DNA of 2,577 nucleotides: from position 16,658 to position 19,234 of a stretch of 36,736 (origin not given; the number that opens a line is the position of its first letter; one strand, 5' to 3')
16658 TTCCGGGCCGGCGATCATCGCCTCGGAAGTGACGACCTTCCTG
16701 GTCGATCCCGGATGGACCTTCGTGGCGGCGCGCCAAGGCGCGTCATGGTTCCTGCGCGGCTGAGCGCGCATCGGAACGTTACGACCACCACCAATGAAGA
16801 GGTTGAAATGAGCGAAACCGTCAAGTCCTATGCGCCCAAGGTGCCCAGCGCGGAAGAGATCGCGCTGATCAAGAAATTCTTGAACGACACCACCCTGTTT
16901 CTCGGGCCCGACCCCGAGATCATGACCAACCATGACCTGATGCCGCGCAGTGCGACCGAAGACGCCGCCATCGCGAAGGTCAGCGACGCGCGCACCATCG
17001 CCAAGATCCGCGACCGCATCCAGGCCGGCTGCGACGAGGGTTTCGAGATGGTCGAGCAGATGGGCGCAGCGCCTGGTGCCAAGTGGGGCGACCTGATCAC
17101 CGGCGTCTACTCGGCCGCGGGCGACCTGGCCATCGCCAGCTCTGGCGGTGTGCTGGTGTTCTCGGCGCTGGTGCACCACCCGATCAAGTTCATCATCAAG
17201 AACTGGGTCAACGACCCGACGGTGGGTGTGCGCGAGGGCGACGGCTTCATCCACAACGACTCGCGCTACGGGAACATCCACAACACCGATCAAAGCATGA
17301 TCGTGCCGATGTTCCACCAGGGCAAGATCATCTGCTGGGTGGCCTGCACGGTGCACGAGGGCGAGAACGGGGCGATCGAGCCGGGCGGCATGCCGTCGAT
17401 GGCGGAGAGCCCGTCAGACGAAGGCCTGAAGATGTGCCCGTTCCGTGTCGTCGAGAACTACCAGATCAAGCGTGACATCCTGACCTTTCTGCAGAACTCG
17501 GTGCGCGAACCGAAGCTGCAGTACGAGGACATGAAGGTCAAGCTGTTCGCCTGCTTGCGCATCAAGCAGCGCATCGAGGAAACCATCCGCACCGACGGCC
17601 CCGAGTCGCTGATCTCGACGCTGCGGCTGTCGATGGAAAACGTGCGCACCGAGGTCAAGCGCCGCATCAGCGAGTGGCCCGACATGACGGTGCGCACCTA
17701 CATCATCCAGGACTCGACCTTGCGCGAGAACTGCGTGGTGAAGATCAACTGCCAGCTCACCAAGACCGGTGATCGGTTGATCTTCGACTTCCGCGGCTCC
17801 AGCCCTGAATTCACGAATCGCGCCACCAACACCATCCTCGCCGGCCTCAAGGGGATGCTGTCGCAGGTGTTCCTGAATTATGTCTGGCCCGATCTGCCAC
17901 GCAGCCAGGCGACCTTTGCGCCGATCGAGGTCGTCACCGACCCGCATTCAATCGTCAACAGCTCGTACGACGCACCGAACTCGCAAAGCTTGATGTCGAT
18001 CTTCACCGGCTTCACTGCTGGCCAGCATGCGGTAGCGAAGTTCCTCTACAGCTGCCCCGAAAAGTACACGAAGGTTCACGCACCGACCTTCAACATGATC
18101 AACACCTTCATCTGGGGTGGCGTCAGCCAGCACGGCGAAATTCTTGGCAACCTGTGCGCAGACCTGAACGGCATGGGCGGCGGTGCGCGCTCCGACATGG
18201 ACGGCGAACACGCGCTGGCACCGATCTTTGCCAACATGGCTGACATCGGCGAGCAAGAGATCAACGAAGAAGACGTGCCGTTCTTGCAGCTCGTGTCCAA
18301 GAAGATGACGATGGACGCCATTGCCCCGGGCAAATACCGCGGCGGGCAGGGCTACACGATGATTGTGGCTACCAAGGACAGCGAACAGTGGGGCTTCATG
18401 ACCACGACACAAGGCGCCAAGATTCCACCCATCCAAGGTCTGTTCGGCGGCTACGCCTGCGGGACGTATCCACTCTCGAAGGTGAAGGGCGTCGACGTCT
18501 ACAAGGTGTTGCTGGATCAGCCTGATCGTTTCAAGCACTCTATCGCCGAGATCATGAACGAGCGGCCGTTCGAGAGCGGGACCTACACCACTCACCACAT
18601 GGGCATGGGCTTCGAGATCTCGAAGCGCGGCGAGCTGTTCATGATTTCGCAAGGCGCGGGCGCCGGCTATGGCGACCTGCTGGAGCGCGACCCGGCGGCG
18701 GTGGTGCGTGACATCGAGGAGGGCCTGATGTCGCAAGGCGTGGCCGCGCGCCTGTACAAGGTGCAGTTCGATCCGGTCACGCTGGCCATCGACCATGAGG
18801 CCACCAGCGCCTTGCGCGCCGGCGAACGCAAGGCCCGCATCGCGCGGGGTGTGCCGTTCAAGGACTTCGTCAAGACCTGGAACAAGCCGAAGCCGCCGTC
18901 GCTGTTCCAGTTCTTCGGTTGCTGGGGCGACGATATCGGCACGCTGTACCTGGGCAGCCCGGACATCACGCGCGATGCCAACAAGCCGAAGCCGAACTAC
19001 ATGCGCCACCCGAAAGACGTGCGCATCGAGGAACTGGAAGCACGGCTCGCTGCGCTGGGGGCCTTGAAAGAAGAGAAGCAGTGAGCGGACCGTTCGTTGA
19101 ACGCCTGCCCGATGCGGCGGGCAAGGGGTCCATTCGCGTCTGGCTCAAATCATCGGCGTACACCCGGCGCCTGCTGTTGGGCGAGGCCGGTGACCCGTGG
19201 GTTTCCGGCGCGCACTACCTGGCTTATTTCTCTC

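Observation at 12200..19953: Five-gene acetophenone-carboxylase-like operon (HyuA, gamma, HyuA, HyuB, 290-aa protein) with unknown substrate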

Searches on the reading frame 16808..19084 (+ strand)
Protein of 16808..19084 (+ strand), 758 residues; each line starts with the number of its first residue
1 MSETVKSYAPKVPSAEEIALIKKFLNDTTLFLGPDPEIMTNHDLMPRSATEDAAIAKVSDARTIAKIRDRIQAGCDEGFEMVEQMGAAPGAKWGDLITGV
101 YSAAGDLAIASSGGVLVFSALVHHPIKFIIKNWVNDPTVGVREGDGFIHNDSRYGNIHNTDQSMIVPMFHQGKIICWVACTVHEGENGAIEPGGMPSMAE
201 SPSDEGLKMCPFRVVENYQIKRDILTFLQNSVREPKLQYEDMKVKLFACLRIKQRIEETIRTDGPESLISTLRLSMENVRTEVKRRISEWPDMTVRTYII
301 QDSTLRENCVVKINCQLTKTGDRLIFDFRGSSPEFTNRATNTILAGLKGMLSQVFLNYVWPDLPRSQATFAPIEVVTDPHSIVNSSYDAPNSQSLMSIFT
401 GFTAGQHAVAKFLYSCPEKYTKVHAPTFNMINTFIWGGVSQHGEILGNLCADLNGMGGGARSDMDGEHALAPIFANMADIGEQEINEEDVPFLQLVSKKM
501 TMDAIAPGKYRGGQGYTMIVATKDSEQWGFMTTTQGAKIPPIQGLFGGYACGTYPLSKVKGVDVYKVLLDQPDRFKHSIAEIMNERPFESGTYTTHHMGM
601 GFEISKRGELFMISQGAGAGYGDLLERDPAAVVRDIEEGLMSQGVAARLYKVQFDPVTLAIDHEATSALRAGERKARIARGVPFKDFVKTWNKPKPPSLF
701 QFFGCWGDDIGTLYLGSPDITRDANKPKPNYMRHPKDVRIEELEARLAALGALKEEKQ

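Call 9: search_protein_families(library=pfam, proteins=[window:16808-19084:+], max_evalue=0.01)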
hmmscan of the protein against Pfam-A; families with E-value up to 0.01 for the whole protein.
window:16808-19084:+ (758 aa): 1 family
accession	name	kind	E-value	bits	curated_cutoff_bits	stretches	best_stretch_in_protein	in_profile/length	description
PF02538.19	Hydantoinase_B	-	9.8e-72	242.5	26.8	1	62-623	3-518/519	Hydantoinase B/oxoprolinase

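Call 10: search_protein_families(library=ncbifam, proteins=[window:16808-19084:+], max_evalue=0.01)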
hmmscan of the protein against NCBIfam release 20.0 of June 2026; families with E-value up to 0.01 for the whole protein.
window:16808-19084:+ (758 aa): 2 families
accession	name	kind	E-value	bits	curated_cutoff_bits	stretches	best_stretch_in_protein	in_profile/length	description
NF042976.1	AcphenoCarb_ApcD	equivalog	9.1e-96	321.7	1500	1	46-708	17-675/685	acetophenone carboxylase subunit delta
NF050157.1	CapLactmsBetCapB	equivalog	1.1e-24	86.7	1000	2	140-538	78-469/577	caprolactamase subunit beta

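Call 15: search_solved_structures(query=window:16808-19084:+, max_evalue=0.001)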
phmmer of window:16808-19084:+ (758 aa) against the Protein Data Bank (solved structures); distinct sequences matched with E-value up to 0.001: 5.
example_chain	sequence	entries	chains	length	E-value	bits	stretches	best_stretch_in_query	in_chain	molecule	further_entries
5l9w_A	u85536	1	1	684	6.1e-83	282.5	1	73-708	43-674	Acetophenone carboxylase delta subunit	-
5m45_A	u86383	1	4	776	7.6e-38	133.3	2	66-287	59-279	Acetone carboxylase alpha subunit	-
5svb_A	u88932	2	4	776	3.5e-37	131.2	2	66-287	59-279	Acetone carboxylase alpha subunit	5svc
7hk5_A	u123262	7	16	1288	4.1e-22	81.3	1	95-516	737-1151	N-methylhydantoinase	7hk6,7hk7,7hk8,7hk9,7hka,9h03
6yra_B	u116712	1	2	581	3e-18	68.5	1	141-518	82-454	Hydantoinase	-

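Call 54: search_solved_structures(query=window:16808-19084:+, max_evalue=1e-20, show_alignments=3)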
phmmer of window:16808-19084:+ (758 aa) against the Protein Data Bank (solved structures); distinct sequences matched with E-value up to 1e-20: 4.
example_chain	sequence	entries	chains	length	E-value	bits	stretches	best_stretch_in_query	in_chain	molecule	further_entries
5l9w_A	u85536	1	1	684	6.1e-83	282.5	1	73-708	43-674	Acetophenone carboxylase delta subunit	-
5m45_A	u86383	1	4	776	7.6e-38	133.3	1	66-287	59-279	Acetone carboxylase alpha subunit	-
5svb_A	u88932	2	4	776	3.5e-37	131.2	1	66-287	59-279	Acetone carboxylase alpha subunit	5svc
7hk5_A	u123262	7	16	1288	4.1e-22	81.3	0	95-516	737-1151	N-methylhydantoinase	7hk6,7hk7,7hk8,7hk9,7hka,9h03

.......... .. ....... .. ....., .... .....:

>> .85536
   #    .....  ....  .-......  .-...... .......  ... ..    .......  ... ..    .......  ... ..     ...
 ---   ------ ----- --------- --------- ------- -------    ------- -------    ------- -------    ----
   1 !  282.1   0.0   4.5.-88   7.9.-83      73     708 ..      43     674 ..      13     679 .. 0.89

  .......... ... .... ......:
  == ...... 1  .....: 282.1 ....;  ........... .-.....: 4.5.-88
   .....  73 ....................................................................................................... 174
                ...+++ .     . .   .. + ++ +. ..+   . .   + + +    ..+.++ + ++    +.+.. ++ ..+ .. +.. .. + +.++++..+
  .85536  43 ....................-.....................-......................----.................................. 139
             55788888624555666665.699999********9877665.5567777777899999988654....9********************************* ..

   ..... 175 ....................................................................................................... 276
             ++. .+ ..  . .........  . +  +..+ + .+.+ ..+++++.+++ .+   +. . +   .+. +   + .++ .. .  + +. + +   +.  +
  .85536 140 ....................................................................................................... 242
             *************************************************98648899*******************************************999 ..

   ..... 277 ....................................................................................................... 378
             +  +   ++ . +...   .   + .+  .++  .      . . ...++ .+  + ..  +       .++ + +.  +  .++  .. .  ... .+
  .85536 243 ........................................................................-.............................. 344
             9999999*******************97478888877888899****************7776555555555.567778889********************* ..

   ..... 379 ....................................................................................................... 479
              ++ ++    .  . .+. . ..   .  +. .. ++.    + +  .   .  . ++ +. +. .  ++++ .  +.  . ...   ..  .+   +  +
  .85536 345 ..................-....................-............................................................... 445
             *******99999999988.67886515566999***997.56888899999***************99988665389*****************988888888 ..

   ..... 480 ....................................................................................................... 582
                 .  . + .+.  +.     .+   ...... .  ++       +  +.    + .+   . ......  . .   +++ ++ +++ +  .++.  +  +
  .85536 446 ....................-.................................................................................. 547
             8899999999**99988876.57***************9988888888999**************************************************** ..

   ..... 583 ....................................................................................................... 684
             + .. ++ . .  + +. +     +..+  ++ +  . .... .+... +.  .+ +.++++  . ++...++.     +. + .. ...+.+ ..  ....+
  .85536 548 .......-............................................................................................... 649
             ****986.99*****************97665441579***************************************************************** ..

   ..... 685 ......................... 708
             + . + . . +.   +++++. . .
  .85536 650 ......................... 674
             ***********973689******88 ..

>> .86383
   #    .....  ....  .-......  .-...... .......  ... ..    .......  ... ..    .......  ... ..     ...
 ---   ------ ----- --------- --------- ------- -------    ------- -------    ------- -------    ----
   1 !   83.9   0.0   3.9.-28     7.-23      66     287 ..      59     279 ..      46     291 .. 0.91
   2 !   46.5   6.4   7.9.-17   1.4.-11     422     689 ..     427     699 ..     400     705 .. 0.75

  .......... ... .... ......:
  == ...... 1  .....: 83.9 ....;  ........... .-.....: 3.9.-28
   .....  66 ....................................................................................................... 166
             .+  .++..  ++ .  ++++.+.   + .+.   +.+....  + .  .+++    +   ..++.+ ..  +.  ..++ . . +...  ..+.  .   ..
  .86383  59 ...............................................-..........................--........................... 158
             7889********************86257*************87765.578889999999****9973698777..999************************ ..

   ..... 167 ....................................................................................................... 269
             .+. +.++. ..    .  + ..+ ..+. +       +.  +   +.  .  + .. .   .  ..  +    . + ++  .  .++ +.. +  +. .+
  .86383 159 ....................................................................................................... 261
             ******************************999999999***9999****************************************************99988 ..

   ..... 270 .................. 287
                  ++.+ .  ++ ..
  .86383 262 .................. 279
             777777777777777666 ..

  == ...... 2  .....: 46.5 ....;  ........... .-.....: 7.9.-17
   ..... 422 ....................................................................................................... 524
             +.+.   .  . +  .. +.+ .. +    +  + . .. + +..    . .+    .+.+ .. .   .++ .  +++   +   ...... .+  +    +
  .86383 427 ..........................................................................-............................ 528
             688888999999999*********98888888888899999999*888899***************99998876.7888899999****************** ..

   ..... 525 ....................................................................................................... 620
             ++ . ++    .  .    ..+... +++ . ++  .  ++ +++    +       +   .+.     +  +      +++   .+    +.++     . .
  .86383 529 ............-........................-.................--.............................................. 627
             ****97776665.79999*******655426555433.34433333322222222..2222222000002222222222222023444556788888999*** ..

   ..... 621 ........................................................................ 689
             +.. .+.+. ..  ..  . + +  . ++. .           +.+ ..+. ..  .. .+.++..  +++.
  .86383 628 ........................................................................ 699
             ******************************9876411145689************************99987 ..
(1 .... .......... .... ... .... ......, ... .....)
